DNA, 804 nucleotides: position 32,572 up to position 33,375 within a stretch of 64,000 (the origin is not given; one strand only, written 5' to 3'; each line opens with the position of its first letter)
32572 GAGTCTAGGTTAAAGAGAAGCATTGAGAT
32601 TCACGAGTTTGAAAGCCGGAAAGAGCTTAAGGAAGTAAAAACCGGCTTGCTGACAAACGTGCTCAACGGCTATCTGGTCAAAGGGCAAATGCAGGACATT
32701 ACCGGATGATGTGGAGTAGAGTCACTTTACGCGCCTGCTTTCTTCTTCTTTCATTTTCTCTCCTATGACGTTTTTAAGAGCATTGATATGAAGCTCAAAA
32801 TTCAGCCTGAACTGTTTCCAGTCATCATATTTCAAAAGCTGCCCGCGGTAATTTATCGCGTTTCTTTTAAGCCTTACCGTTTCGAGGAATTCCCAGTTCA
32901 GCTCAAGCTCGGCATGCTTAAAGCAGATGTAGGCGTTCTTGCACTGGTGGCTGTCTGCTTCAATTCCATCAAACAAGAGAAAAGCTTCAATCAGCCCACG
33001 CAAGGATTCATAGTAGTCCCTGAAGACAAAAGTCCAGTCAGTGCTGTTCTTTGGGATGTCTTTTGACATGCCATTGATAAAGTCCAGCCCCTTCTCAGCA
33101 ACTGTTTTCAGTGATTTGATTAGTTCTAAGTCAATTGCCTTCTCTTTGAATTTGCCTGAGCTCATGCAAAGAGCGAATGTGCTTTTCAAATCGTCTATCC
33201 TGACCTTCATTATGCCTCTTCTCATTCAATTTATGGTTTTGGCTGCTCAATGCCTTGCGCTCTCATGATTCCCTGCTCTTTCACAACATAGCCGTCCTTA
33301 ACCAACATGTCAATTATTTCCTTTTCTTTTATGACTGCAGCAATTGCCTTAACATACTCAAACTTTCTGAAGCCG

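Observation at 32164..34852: Cytoplasmic subtilase / 97-aa protein / HEPN-like operon with a convergent wHTH-nucleotidyltransferase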

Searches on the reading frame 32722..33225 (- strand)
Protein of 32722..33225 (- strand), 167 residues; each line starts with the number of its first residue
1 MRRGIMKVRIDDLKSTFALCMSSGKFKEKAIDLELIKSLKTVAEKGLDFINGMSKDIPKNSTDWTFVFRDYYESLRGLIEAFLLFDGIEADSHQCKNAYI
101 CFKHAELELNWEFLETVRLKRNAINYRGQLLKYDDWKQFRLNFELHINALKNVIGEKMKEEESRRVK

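Call 3: search_protein_families(library=pfam, proteins=[window:32722-33225:-], max_evalue=0.1)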
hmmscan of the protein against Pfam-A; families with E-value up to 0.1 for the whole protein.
window:32722-33225:- (167 aa): 0 families

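Call 4: search_protein_families(library=padloc, proteins=[window:32722-33225:-], max_evalue=0.1)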
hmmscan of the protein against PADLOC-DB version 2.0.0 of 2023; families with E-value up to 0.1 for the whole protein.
window:32722-33225:- (167 aa): 0 families

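Call 5: search_protein_families(library=ncbifam, proteins=[window:32722-33225:-], max_evalue=0.1)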
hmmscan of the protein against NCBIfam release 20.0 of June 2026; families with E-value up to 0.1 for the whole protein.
window:32722-33225:- (167 aa): 0 families

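Call 6: find_homologous_proteins(query=window:32722-33225:-)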
Query window:32722-33225:- (167 aa): 611 proteins with E <= 0.001 among 689 candidates; the best 120 are listed.
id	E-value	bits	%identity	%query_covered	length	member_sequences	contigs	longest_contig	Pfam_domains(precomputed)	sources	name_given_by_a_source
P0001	1.3e-93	329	91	96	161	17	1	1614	-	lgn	-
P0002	8.4e-93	327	92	97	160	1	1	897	-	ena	-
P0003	1.4e-87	310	88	93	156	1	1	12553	-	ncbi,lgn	-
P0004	6.4e-79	281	79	92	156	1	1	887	-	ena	-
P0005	1.0e-78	281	78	92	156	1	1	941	-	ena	-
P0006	4.3e-78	279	80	93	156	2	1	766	-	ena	-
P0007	4.5e-78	279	79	93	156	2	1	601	-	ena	-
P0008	4.6e-78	279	79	92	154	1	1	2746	-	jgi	-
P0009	3.5e-77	276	78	92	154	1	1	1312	-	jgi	jgi:hypothetical protein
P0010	3.7e-77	276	78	93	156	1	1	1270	-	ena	-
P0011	1.0e-76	274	77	93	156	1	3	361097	-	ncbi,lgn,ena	-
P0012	1.1e-76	274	78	93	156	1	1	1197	-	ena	-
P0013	1.2e-76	274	79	92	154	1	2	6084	-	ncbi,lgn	-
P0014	1.9e-76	273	76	89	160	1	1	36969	-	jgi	-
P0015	2.0e-76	273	77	93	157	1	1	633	-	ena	-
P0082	4.5e-74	266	76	93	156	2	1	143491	-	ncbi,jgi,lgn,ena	-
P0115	1.8e-73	264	73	94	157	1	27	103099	-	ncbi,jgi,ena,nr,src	ncbi:MAG: hypothetical protein QS98_C0003G0004 [archaeon GW2011_AR3]|nr:MAG: hypothetical protein QS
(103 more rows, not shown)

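Call 11: find_encoding_contigs(protein=P0011, flank=5000, max_places=2)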
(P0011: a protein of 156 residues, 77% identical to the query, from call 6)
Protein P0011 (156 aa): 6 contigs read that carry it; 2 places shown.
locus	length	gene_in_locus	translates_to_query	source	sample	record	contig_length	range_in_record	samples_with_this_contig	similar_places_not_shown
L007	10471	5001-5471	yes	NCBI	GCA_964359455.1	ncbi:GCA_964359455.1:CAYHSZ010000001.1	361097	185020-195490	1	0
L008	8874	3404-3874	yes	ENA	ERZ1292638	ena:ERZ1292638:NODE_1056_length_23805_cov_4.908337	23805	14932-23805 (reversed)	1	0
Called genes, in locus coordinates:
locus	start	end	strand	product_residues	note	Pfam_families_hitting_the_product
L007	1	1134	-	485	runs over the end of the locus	PF13522:GATase_6, PF13537:GATase_7, PF00156:Pribosyltran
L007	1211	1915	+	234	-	PF00156:Pribosyltran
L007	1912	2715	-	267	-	-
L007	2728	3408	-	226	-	-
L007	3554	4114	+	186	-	PF11611:DUF4352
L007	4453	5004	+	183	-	PF01909:NTP_transf_2, PF18765:Polbeta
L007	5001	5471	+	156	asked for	-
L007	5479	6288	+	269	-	-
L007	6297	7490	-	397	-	PF01979:Amidohydro_1, PF07969:Amidohydro_3 (weak)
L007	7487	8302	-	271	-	PF00215:OMPdecase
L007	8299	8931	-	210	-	PF00156:Pribosyltran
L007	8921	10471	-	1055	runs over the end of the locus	PF25596:CPSase_L_D1, PF02786:CPSase_L_D2, PF07478:Dala_Dala_lig_C, PF02787:CPSase_L_D3, PF25596:CPSase_L_D1, PF02786:CPSase_L_D2, PF02222:ATP-grasp, PF15632:ATPgrasp_Ter, +3 more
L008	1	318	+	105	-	?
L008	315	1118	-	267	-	-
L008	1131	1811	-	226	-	-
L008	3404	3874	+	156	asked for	-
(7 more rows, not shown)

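Call 12: find_encoding_contigs(protein=P0115, flank=5000, max_places=3)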
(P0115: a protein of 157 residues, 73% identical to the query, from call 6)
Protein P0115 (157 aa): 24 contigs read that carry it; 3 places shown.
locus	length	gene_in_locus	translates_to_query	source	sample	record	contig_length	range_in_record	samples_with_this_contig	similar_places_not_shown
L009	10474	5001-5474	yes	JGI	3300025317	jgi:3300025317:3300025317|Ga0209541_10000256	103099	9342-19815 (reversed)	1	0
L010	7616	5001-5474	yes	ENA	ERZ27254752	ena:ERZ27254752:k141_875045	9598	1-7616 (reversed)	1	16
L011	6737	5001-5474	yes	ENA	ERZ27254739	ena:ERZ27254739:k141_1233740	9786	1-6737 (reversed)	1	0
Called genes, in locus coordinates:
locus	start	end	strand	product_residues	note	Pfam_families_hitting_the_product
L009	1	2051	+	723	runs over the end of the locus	PF00009:GTP_EFTU, PF22042:EF-G_D2 (weak), PF03144:GTP_EFTU_D2, PF14492:EFG_III, PF03764:EFG_IV, PF00679:EFG_C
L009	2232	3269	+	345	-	-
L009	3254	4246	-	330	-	-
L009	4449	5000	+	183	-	PF01909:NTP_transf_2, PF18765:Polbeta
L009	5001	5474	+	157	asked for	-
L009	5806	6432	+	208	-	PF01909:NTP_transf_2, PF18765:Polbeta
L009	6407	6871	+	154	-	-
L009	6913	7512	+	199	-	-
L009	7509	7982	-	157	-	PF01797:Y1_Tnp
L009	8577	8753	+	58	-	-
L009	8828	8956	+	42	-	-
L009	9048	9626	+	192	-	PF01300:Sua5_yciO_yrdC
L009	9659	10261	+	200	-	PF00149:Metallophos, PF12850:Metallophos_2, PF14582:Metallophos_3 (faint)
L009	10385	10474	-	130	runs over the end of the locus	-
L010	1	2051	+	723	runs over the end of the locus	PF00009:GTP_EFTU, PF22042:EF-G_D2 (weak), PF03144:GTP_EFTU_D2, PF14492:EFG_III, PF03764:EFG_IV, PF00679:EFG_C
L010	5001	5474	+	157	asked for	-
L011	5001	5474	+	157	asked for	-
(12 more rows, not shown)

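Call 13: find_encoding_contigs(protein=P0082, flank=5000, max_places=2)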
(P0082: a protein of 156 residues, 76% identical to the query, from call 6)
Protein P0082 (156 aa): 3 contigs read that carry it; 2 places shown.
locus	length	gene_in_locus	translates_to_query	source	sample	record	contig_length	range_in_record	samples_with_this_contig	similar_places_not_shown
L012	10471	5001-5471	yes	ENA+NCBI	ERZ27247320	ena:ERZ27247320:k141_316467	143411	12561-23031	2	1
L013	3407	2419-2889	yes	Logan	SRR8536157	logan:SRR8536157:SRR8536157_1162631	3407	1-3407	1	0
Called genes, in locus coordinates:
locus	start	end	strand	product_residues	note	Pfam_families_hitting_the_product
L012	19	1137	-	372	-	PF00383:dCMP_cyt_deam_1, PF14437:MafB19-deam, PF01872:RibD_C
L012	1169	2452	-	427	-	PF00926:DHBP_synthase, PF00925:GTP_cyclohydro2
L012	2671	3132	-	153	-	PF00885:DMRL_synthase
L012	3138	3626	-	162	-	PF00885:DMRL_synthase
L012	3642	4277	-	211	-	PF01982:CTP-dep_RFKase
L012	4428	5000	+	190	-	PF01909:NTP_transf_2, PF18765:Polbeta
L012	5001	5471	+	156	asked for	-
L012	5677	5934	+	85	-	-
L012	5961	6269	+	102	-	-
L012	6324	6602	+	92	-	-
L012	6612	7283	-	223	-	-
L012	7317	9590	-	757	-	PF09586:YfhO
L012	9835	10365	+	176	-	PF01909:NTP_transf_2, PF18765:Polbeta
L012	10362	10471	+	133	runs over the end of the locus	-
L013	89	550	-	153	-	PF00885:DMRL_synthase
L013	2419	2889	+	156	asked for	-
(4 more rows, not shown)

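Call 28: search_protein_representatives(protein=window:32722-33225:-)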
Query: 167 residues. Proteins with E-value up to 0.001 (for the whole library): 182; up to 1e-10: 79; up to 1e-30: 4. The best 150 are listed.
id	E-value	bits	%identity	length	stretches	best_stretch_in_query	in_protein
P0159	2.0e-70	252.1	71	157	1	6-159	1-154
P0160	1.2e-34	135.8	64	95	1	67-160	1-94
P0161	9.6e-34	132.9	46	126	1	39-161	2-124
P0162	4.1e-31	124.3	67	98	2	87-159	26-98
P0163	2.0e-30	122.1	65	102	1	6-98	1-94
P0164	5.3e-30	120.7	43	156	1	10-159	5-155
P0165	1.5e-29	119.2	40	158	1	7-160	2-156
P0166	1.0e-28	116.6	39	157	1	14-161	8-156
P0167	1.3e-27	113.0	40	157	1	18-161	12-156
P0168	1.5e-27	112.8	44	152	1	12-160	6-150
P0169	1.3e-26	109.7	39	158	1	6-150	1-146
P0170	1.0e-25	106.8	38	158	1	13-158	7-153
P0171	1.1e-25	106.6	42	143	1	14-155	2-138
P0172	1.3e-25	106.5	40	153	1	10-162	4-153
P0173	1.8e-25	106.0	52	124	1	50-142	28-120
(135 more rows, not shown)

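Call 33: search_solved_structures(query=A2, max_evalue=10, show_alignments=3)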
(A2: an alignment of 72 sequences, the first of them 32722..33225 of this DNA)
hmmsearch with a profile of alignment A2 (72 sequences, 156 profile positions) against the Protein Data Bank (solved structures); distinct sequences matched with E-value up to 10: 5.
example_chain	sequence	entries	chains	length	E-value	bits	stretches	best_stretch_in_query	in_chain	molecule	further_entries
5j73_A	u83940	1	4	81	0.058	16.2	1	19-78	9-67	protein design 2L4HC2_9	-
11hk_A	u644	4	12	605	0.23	14.3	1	108-153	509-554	E-FICS-v3 | Spike protein S2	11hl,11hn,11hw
6y07_A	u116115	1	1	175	1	12.2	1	20-77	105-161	sohair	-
8rja_E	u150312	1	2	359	1.6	11.5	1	5-56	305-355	Coenzyme F420 hydrogenase/dehydrogenase, beta subunit C terminus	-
8w6e_A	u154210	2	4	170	2.7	10.8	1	29-75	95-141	HBC599 in complex with wFAP1.1 | wFAP1.1 structure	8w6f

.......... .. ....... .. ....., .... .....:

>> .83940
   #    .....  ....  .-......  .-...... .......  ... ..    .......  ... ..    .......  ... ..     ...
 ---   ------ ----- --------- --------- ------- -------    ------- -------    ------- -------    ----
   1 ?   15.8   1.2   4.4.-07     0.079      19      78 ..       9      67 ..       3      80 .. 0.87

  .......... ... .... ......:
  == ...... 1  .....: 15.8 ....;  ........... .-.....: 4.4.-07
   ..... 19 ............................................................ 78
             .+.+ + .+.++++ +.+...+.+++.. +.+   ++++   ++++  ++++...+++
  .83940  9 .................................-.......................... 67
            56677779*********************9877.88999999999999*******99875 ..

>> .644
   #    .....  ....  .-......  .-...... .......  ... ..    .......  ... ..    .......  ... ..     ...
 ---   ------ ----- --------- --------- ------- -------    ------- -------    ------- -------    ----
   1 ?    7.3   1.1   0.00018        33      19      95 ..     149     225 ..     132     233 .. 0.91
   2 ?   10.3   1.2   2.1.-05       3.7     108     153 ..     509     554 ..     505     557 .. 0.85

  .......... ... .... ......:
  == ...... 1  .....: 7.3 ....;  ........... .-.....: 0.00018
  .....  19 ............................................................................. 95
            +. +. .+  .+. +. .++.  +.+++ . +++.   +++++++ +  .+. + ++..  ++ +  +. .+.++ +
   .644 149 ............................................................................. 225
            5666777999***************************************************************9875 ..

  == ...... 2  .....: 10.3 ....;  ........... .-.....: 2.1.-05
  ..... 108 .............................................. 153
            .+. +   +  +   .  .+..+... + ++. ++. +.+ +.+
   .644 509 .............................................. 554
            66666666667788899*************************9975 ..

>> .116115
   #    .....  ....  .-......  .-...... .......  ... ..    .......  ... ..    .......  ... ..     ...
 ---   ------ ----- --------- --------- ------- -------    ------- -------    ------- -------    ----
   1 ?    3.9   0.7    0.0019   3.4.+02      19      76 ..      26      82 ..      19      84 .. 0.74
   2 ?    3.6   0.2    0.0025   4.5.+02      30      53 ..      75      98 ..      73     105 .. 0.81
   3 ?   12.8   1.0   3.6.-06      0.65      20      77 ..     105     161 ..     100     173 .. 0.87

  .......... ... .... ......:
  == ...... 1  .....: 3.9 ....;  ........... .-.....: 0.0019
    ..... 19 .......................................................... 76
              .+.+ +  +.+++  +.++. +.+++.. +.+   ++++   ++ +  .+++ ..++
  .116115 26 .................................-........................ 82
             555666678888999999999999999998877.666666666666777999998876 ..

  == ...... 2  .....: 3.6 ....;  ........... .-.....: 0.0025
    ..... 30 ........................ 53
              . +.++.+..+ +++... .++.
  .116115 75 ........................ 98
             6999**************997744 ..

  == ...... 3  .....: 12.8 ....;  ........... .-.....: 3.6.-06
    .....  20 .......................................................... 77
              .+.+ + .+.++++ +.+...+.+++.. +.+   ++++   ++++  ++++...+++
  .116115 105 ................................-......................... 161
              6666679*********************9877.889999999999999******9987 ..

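Call 34: search_protein_families(library=pfam, alignment_id=A2, max_evalue=0.01)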
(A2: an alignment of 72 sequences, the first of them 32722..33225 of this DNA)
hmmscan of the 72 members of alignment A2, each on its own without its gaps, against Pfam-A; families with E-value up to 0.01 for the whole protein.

A. member 1, window:32722-33225:- (167 aa): 0 families

B. families by the number of members that match (of 72 scanned): 4 families
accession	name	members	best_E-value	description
PF05168.19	HEPN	2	0.0011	HEPN domain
PF12948.12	MSP7_C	1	0.0033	MSP7-like protein C-terminal domain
PF09522.15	RE_R_Pab1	1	0.0045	R.Pab1 restriction endonuclease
PF24543.1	Usp-48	1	0.0069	Usp-48 domain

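Call 38: predict_structure(alignment_id=A2)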
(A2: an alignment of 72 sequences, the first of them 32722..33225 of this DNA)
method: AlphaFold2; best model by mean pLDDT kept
length: 167 residues; sequences in the alignment: 72
mean_pLDDT: 96.5   pTM: 0.91
mean pLDDT of the five models: 96.5, 96.5, 96.3, 96.1, 95.9
residues with pLDDT >= 90: 158; 70-90: 3; 50-70: 5; < 50: 1
segments of 3 or more residues with pLDDT < 50: none
pLDDT, mean of each block of 10 residues (from residue 1): 72 98 98 98 98 98 98 99 99 98 98 98 97 98 98 98 95
secondary structure, 60 per line:
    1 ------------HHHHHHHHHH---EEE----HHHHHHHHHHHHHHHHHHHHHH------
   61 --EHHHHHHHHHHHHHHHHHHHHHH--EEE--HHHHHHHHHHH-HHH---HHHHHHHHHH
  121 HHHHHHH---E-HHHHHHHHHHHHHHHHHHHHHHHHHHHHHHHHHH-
elements in order: H13-22 E26-28 H33-54 H64-85 E88-90 H93-103 H111-127 H133-166

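Call 43: fold_search(model_id=the predicted structure, library=pdb)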
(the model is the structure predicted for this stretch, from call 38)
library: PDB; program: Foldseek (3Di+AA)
matches with E <= 10: 279; with E <= 0.001: 0
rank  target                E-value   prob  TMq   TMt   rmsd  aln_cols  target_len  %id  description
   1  2hsb                  2.1e-03  1.00  0.50  0.64   8.7       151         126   15  Crystal structure of a hepn domain containing protein (af_0298) from archaeoglobus fulgidus at 1.95 A resolution (released 2006-08-15)
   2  7ae6_B                1.1e-01  0.91  0.46  0.52   5.5       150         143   10  Crystal structure of di-AMPylated HEPN(R102A) toxin (released 2020-12-30)
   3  7ae9_A                1.4e-01  0.84  0.44  0.50   5.8       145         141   10  Crystal structure of mono-AMPylated HEPN(R46E) toxin in complex with MNT antitoxin (released 2020-12-30)
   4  7ae9_B                1.5e-01  0.75  0.40  0.46   5.9       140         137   11  Crystal structure of mono-AMPylated HEPN(R46E) toxin in complex with MNT antitoxin (released 2020-12-30)
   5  7ae9_C                1.5e-01  0.89  0.46  0.51   5.9       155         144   14  Crystal structure of mono-AMPylated HEPN(R46E) toxin in complex with MNT antitoxin (released 2020-12-30)
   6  7ae8_D                1.7e-01  0.85  0.45  0.49   5.7       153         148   10  Crystal structure of HEPN(R102A) toxin (released 2020-12-30)
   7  7ae8_B                1.7e-01  0.84  0.45  0.48   5.7       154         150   10  Crystal structure of HEPN(R102A) toxin (released 2020-12-30)
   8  7ae6_A                2.0e-01  0.82  0.46  0.50   5.6       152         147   10  Crystal structure of di-AMPylated HEPN(R102A) toxin (released 2020-12-30)
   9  7ae2_A                2.0e-01  0.80  0.43  0.49   5.5       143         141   10  Crystal structure of HEPN(H107A-Y109F) toxin in complex with MNT antitoxin (released 2020-12-30)
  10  7ae8_C                2.7e-01  0.63  0.39  0.43   6.3       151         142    9  Crystal structure of HEPN(R102A) toxin (released 2020-12-30)
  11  8yuf_B                2.9e-01  0.91  0.48  0.57   4.4       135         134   10  Crystal structure of HEPN (Q64A) toxin (released 2025-04-02)
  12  6xmj_O                2.9e-01  0.23  0.28  0.23  14.0       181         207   14  Human 20S proteasome bound to an engineered 11S (PA26) activator (released 2020-07-22)
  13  7ae9_D                3.2e-01  0.80  0.47  0.53   5.6       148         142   12  Crystal structure of mono-AMPylated HEPN(R46E) toxin in complex with MNT antitoxin (released 2020-12-30)
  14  1ylm_A                3.6e-01  0.87  0.52  0.59   4.6       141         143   11  Structure of Cytosolic Protein of Unknown Function YutE from Bacillus subtilis (released 2005-03-01)
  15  8xdj_B                4.0e-01  0.95  0.54  0.65   3.6       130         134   11  Crystal structure of AMPylated HEPN toxin (released 2024-12-18)
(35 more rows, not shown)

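Call 67: search_protein_families(library=padloc, alignment_id=A2, max_evalue=0.01)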
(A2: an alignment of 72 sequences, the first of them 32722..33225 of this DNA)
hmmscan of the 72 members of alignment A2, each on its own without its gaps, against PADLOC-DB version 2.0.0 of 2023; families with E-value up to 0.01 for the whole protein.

A. member 1, window:32722-33225:- (167 aa): 0 families

B. families by the number of members that match (of 72 scanned): 20 families
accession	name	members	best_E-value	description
PDLC04375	PDC-M05B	23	6.9e-08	-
PDLC04379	PDC-M05B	17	1.3e-08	-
PDLC04373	PDC-M05B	14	8.2e-07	-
PDLC04376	PDC-M05B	3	9.3e-06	-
PDLC04380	PDC-M05B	3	0.00075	-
PDLC04381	PDC-M05B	2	4.5e-07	-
PDLC04378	PDC-M05B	2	0.0013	-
PDLC01796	CARF1--CARF_HEPN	1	0.0002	-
PDLC02066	Cas1b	1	0.00088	-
PDLC02067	Cas1b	1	0.0019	-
PDLC02364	PycTM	1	0.0023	-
PDLC00922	Cas1a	1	0.0025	"CRISPR-associated endonuclease Cas1, subtype MYXAN"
PDLC01194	Cas11d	1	0.0033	CAS-I-D; effector_SS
PDLC01824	CARF2--CARF_HEPN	1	0.0037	-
PDLC01256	Cas9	1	0.0039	"CAS-II-A,CAS-II-B,CAS-II-C; effector__SPE"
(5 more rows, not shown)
